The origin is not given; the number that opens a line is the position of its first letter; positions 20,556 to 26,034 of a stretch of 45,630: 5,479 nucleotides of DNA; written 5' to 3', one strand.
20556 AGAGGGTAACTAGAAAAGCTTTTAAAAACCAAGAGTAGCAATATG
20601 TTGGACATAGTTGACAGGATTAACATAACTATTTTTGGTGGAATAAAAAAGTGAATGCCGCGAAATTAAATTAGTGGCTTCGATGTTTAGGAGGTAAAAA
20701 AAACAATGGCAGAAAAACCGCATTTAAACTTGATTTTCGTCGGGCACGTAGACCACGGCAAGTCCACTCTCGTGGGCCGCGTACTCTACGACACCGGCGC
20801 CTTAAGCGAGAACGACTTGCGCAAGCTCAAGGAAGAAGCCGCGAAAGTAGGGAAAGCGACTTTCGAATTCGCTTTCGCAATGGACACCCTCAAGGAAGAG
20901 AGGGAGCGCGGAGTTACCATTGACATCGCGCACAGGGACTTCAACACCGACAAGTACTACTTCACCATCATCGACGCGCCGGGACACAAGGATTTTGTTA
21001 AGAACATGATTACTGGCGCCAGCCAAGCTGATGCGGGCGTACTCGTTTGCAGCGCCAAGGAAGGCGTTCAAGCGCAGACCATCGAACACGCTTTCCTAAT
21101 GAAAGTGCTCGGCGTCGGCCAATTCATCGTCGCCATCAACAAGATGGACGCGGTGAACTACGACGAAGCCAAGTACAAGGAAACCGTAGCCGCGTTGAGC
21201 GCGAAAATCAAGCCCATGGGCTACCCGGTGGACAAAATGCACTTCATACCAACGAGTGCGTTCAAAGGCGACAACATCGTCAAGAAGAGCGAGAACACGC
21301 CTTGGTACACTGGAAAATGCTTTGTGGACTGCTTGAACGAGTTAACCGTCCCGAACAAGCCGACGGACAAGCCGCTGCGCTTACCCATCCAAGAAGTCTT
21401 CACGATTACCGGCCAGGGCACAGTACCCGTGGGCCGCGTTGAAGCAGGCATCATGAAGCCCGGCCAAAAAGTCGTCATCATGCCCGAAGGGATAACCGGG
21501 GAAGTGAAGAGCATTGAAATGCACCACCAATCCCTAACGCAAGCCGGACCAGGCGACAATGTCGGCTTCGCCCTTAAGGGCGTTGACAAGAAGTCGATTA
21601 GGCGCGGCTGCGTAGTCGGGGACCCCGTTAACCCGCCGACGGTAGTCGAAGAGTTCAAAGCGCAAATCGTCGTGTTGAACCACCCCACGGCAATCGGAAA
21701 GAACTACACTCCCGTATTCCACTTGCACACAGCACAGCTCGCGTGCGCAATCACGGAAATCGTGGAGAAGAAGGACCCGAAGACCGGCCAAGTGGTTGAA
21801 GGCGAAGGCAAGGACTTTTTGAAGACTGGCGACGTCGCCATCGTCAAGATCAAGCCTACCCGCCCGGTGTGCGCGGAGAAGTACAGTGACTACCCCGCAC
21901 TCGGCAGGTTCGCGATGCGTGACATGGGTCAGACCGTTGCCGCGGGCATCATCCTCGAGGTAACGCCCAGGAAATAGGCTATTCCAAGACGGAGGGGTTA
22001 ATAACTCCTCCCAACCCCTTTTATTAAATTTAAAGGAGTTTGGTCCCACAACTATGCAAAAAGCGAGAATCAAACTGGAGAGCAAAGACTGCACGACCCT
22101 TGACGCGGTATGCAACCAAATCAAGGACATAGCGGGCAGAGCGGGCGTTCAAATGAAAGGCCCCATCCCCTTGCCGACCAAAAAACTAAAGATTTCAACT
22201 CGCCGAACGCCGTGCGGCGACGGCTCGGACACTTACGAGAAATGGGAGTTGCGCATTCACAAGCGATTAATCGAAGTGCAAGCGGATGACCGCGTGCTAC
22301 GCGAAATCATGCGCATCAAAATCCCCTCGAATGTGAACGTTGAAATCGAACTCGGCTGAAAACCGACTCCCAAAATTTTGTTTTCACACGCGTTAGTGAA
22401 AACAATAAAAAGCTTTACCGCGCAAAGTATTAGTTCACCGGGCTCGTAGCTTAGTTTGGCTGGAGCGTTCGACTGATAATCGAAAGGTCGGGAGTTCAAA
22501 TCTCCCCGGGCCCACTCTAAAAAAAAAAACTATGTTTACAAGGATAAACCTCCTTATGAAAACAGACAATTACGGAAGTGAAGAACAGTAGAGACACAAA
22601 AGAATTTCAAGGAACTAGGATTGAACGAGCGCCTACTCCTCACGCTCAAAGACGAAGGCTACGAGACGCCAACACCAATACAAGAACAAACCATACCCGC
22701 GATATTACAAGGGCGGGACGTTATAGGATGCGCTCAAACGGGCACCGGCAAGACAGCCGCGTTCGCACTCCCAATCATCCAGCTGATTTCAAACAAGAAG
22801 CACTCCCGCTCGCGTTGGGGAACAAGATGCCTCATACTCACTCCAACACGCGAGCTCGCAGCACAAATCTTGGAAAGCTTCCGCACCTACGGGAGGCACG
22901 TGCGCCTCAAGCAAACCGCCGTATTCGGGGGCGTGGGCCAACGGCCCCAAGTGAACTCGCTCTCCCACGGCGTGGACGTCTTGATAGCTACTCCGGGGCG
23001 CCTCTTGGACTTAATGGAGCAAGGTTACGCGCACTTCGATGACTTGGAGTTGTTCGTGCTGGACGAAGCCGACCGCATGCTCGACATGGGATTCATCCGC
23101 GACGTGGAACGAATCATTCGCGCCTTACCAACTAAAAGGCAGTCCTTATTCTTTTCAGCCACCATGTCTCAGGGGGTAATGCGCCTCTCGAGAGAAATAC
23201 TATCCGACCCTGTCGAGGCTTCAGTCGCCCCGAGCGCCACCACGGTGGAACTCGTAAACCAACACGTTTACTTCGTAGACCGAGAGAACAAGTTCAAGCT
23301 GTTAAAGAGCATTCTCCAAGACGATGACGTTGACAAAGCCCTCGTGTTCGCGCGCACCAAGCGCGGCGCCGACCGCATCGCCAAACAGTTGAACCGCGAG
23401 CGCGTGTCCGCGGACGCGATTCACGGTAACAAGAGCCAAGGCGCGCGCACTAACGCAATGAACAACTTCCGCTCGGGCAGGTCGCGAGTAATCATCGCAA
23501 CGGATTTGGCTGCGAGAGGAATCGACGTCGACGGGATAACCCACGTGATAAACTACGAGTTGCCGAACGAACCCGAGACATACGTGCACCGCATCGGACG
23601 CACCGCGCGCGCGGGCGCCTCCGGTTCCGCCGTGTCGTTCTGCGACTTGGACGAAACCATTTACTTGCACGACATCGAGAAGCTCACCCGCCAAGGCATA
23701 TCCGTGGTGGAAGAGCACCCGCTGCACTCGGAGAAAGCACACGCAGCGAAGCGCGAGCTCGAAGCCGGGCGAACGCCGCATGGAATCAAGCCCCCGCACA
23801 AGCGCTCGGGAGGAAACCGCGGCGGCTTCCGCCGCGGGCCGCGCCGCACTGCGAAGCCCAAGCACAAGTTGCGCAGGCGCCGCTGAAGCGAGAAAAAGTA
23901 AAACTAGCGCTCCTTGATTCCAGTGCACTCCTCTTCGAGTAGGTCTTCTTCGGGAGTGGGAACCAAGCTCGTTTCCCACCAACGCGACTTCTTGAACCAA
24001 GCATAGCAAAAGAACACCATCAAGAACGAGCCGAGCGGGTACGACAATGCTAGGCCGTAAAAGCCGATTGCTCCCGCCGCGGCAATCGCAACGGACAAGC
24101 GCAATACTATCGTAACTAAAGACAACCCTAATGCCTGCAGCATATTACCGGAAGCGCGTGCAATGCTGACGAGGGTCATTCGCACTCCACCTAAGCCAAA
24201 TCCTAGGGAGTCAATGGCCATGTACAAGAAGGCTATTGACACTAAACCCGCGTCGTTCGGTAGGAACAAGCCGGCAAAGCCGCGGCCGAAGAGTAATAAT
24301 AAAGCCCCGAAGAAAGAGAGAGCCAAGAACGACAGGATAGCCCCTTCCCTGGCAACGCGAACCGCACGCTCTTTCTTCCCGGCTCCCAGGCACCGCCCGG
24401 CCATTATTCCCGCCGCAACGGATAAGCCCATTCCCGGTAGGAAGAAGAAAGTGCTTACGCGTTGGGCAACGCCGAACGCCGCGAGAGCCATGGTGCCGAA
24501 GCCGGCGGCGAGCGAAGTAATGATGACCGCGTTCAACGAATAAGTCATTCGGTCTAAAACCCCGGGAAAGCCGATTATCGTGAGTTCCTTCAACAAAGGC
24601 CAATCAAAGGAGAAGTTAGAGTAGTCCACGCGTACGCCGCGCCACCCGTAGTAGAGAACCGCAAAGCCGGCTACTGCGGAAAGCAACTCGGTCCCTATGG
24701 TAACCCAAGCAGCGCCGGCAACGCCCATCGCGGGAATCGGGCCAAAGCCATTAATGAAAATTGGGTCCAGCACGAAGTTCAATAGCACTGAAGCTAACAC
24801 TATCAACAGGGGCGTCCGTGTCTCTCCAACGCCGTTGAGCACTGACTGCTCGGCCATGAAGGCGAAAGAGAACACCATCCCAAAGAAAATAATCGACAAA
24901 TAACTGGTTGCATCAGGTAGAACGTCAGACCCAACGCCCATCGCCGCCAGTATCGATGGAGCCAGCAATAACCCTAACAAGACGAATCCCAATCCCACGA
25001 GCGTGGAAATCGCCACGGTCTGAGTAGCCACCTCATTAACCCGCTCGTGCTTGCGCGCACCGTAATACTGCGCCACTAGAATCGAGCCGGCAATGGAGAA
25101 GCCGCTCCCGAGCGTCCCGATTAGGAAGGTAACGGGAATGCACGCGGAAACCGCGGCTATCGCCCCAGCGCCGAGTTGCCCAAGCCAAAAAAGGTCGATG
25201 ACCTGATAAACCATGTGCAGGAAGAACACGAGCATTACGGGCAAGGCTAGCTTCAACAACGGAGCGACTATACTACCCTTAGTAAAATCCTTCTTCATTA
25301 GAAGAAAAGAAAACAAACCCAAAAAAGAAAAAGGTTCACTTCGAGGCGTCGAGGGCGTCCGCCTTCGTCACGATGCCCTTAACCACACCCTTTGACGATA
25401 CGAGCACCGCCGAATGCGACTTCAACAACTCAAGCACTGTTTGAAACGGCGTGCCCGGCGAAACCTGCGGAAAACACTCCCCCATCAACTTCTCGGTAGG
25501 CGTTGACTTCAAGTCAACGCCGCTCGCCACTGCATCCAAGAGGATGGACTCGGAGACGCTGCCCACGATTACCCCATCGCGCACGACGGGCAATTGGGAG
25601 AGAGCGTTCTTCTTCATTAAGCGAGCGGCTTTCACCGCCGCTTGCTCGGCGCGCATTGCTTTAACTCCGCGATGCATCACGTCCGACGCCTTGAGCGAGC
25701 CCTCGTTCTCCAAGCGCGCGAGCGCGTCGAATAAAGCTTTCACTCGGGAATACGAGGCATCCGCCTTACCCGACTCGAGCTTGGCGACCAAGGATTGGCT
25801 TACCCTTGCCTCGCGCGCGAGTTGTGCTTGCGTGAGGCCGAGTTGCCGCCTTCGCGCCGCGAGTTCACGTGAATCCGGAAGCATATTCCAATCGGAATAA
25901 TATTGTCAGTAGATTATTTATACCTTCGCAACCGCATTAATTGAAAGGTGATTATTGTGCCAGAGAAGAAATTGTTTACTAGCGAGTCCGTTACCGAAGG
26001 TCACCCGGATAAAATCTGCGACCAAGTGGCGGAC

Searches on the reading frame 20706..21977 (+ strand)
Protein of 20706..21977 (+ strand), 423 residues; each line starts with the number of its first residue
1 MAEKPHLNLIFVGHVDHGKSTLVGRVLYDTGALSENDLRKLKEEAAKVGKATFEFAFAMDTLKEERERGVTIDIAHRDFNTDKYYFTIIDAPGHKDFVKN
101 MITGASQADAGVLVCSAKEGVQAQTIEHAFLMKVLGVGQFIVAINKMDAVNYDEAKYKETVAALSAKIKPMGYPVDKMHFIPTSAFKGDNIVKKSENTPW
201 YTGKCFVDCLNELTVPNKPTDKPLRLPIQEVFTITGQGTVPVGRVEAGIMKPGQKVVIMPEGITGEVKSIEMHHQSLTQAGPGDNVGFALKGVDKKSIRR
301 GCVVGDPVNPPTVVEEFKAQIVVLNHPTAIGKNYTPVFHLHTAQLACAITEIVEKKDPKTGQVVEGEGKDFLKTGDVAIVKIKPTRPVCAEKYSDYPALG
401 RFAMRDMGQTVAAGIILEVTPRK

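Call 19: search_protein_families(library=pfam, proteins=[window:20706-21977:+], max_evalue=0.00001)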
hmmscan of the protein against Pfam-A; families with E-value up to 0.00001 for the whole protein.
window:20706-21977:+ (423 aa): 4 families
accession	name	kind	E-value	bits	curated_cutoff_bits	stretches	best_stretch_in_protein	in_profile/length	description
PF00009.33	GTP_EFTU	-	1.4e-57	194.8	26.5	1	4-192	1-176/188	Elongation factor Tu GTP binding domain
PF22594.2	GTP-eEF1A_C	-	9.8e-36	122.6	27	1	316-416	1-100/101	GTP-eEF1A C-terminal domain-like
PF03143.23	GTP_EFTU_D3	-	5.3e-28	97.9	27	1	311-419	2-105/106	Elongation factor Tu C-terminal domain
PF03144.31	GTP_EFTU_D2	-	2.1e-18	66.9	30.3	1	238-304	1-72/73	Elongation factor Tu domain 2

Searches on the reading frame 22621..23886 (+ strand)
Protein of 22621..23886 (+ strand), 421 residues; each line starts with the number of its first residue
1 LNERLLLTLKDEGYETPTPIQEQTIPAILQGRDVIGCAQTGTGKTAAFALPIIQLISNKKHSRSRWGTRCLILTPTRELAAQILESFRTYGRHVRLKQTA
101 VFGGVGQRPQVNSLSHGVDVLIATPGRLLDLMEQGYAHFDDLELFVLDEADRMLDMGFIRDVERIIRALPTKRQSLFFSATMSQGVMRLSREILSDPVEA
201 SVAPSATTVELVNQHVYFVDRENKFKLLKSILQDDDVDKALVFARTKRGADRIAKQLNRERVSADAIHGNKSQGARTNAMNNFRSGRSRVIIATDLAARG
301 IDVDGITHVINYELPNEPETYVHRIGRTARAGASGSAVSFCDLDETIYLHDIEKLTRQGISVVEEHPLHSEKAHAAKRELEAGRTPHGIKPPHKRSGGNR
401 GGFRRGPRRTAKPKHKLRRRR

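Call 19: search_protein_families(library=pfam, proteins=[window:22621-23886:+], max_evalue=0.00001)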
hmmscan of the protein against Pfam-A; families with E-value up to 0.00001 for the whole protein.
window:22621-23886:+ (421 aa): 3 families
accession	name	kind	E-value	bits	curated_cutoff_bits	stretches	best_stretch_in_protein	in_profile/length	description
PF00270.35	DEAD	-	2.3e-52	177.5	26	1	18-187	1-165/167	DEAD/DEAH box helicase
PF00271.37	Helicase_C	-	9.2e-32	110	23.5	1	224-332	2-110/110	Helicase conserved C-terminal domain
PF04851.21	ResIII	-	1e-09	39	22.5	1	19-183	6-163/164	Type III restriction enzyme, res subunit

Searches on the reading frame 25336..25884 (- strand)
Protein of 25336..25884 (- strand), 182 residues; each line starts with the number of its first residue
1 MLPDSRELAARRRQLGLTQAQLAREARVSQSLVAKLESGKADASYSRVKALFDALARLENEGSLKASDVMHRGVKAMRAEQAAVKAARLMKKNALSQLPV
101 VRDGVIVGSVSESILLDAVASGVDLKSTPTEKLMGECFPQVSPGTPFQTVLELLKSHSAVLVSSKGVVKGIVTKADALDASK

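Call 20: search_protein_families(library=pfam, proteins=[window:25336-25884:-], max_evalue=0.001)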
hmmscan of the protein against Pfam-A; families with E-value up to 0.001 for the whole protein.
window:25336-25884:- (182 aa): 5 families
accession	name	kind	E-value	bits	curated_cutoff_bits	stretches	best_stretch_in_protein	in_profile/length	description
PF00571.33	CBS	-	7.1e-16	58.7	24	2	66-120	1-56/57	CBS domain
PF01381.28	HTH_3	-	1.1e-10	41.8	23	1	8-55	1-48/55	Helix-turn-helix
PF13560.12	HTH_31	-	6.6e-10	39.6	27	1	6-56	4-55/64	Helix-turn-helix domain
PF12844.13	HTH_19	-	1.9e-06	28.1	30.2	1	11-52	7-48/64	Helix-turn-helix domain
PF13413.12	HTH_25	-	0.00039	20.6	24.6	1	8-43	2-37/62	Helix-turn-helix domain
